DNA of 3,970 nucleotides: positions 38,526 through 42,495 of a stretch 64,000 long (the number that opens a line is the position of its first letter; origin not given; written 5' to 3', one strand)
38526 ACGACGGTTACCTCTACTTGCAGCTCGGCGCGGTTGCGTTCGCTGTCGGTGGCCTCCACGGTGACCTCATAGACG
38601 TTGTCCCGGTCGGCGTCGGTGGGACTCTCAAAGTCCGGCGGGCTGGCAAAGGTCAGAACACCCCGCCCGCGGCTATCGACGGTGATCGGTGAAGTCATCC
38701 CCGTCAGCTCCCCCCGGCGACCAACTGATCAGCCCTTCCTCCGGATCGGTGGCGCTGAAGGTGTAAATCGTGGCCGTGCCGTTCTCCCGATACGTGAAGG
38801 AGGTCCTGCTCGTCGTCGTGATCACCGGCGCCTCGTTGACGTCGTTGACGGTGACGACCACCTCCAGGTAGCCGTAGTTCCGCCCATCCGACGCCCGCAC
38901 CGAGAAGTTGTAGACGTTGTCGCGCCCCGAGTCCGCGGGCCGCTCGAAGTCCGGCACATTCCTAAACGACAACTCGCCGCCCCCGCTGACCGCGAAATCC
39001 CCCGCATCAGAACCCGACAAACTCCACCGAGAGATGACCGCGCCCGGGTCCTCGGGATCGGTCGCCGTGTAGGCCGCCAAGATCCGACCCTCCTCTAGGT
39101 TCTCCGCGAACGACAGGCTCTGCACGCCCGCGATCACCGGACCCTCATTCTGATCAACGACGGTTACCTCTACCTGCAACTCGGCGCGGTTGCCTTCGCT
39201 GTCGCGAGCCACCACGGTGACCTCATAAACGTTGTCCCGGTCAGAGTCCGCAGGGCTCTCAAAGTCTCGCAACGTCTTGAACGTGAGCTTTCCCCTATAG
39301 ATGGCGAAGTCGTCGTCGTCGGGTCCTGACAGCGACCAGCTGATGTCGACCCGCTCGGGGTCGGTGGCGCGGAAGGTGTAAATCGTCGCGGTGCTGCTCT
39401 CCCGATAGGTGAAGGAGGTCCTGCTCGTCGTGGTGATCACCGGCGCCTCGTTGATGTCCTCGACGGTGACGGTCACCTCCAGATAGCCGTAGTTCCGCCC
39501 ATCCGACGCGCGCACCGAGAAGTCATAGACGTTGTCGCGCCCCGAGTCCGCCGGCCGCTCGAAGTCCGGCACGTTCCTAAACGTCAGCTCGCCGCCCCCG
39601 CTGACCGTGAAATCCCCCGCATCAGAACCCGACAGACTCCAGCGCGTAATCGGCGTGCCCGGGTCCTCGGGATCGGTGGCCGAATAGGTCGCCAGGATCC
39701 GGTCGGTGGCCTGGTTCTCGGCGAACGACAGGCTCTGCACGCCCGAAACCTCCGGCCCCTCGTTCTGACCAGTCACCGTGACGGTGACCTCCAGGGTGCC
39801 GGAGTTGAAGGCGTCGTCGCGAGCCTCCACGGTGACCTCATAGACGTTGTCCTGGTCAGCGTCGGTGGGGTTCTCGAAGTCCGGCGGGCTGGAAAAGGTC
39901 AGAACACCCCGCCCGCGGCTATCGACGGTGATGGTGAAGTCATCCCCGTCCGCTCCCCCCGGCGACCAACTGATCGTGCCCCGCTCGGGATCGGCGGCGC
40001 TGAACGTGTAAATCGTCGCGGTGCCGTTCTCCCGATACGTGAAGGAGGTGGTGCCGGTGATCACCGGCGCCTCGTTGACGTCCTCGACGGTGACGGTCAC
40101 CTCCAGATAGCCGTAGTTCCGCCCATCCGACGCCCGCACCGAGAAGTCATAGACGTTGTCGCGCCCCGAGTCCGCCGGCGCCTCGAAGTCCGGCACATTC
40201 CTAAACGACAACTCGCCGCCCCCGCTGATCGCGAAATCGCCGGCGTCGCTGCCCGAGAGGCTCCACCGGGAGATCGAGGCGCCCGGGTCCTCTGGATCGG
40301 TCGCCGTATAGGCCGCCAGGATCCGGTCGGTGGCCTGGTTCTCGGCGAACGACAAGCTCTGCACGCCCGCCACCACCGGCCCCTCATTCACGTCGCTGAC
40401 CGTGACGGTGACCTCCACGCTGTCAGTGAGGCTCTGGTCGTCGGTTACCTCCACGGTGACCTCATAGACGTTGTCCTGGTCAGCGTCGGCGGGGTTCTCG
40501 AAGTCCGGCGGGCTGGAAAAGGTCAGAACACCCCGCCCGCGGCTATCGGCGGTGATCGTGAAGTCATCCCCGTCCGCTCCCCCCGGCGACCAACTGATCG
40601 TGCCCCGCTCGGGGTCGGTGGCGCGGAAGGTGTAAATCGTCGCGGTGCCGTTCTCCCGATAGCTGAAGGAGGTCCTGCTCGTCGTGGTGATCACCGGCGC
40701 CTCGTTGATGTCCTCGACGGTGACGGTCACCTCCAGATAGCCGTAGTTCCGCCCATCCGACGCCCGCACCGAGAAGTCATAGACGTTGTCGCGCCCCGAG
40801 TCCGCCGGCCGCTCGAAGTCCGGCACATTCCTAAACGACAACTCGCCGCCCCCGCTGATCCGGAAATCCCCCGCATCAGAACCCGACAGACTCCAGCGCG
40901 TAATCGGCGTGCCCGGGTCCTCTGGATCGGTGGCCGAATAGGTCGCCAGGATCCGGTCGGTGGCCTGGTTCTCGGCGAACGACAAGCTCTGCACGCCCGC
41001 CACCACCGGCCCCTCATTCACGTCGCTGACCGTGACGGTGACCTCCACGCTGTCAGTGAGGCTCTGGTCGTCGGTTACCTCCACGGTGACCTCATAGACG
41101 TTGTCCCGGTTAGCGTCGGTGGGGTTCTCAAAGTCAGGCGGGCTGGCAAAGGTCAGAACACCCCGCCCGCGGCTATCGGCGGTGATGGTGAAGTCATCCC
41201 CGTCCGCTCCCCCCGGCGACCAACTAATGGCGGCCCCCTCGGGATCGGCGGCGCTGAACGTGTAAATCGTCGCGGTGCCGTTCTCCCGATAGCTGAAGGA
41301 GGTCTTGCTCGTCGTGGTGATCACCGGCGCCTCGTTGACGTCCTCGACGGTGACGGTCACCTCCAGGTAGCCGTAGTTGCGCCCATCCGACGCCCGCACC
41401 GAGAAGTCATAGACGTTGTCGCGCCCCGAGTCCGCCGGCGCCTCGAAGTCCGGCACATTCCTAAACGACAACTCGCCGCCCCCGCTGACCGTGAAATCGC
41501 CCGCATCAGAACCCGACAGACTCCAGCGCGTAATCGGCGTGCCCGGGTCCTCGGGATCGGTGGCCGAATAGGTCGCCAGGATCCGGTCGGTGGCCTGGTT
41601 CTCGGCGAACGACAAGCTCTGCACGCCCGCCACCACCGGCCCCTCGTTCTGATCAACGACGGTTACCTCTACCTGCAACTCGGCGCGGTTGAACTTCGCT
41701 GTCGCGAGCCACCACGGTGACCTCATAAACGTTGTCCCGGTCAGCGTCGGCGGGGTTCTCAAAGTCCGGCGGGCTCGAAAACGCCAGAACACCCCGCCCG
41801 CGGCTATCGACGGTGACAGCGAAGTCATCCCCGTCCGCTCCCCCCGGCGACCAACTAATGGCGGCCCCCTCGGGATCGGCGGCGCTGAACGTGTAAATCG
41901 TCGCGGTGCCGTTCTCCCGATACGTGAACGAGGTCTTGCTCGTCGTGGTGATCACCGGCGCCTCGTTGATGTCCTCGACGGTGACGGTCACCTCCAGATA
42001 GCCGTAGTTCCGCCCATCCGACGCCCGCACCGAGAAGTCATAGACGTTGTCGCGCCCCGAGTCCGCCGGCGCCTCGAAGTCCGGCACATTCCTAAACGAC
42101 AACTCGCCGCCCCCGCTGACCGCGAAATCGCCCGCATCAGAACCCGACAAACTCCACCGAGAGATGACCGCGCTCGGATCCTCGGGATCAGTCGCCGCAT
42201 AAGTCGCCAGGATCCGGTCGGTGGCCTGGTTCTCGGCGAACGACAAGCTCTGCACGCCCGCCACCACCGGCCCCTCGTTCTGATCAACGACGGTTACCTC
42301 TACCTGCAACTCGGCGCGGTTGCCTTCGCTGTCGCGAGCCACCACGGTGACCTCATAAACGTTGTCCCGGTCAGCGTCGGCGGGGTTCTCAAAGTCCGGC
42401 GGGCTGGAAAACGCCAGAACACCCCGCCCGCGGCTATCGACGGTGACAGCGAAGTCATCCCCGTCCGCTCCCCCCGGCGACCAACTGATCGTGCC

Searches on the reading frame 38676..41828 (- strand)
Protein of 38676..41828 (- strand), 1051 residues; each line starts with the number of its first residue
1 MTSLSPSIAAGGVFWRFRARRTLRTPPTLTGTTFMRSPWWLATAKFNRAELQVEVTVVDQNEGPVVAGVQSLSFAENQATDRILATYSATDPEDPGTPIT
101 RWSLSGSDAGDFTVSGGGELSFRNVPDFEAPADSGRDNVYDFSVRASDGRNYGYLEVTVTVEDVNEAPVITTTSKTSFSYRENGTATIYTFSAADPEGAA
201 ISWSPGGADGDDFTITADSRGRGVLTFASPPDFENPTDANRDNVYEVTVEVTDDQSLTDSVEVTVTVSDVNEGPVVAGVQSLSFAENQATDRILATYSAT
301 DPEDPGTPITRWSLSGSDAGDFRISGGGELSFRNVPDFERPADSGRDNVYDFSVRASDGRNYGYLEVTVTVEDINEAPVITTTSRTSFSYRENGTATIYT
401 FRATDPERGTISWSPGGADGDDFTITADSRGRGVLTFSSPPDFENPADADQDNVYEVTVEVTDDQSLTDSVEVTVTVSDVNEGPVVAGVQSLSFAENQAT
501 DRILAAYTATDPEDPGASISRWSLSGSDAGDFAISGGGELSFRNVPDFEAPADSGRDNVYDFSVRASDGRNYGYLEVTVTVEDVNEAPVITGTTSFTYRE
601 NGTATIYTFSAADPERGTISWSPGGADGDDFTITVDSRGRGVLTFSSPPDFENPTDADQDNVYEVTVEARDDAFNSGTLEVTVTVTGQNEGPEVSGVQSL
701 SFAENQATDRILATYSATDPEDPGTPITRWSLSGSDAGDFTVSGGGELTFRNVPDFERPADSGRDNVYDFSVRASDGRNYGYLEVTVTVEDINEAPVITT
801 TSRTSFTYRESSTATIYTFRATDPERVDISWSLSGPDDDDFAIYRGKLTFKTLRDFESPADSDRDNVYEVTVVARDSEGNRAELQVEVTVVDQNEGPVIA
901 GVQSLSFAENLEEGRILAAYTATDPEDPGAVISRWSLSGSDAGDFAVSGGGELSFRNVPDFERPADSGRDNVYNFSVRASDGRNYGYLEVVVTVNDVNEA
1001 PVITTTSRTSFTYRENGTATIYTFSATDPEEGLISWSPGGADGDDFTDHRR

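Call 64: search_protein_families(library=pfam, proteins=[window:38676-41828:-], max_evalue=0.0001)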
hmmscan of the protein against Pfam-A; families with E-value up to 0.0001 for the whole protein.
window:38676-41828:- (1051 aa): 13 families
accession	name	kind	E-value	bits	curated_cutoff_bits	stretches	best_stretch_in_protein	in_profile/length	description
PF00028.23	Cadherin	-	1.6e-51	173.1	28.8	0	491-582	2-93/93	Cadherin domain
PF17803.7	Cadherin_4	-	1.2e-37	128.7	25.1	1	577-639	3-67/71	Bacterial cadherin-like domain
PF17963.7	Big_9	-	1.8e-31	109.3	23.6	0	61-160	1-87/89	Bacterial Ig domain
PF09167.16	DUF1942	-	8.4e-13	49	22.4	0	971-1010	58-97/123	Domain of unknown function (DUF1942)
PF09134.16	Invasin_D3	-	1.1e-10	42.4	33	0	366-414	23-66/98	Invasin, domain 3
PF22352.2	K319L-like_PKD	-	1.3e-07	32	27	0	438-477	55-84/84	K319L-like, PKD domain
PF10182.14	Flo11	-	2.1e-06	28.4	25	0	451-485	30-64/151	Flo11 domain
PF10467.15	Inhibitor_I48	-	2.2e-06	28.1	21.3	0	370-423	72-124/142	Peptidase inhibitor clitocypin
PF18981.6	InlK_D3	-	5.3e-06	26.9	25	0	854-890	38-75/75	Internalin K domain (D3/D4)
PF01789.22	PsbP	-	6.9e-06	26.6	23.5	0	764-826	83-137/155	PsbP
PF14269.12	Arylsulfotran_2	-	2.2e-05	24.4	27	0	405-429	172-196/301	Arylsulfotransferase (ASST)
PF21963.2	TcdA1_RBD_2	-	7.9e-05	23.2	27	0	142-161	66-85/86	TcdA1, receptor binding domain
PF16158.11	N_BRCA1_IG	-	9.2e-05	23.4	28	0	919-945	72-98/108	Ig-like domain from next to BRCA1 gene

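Call 65: search_protein_families(library=padloc, proteins=[window:38676-41828:-], max_evalue=0.00001)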
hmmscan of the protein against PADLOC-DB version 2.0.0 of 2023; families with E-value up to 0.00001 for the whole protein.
window:38676-41828:- (1051 aa): 0 families

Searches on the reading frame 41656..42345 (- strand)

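Call 64: search_protein_families(library=pfam, proteins=[window:41656-42345:-], max_evalue=0.0001)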
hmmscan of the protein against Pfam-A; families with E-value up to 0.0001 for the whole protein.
window:41656-42345:- (230 aa): 2 families
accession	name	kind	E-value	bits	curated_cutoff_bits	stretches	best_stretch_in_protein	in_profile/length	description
PF00028.23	Cadherin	-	1.7e-08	35.2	28.8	0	33-124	2-93/93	Cadherin domain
PF17803.7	Cadherin_4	-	6e-08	33.5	25.1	0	119-183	3-67/71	Bacterial cadherin-like domain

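Call 65: search_protein_families(library=padloc, proteins=[window:41656-42345:-], max_evalue=0.00001)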
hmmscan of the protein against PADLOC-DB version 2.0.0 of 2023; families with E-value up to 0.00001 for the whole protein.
window:41656-42345:- (230 aa): 0 families
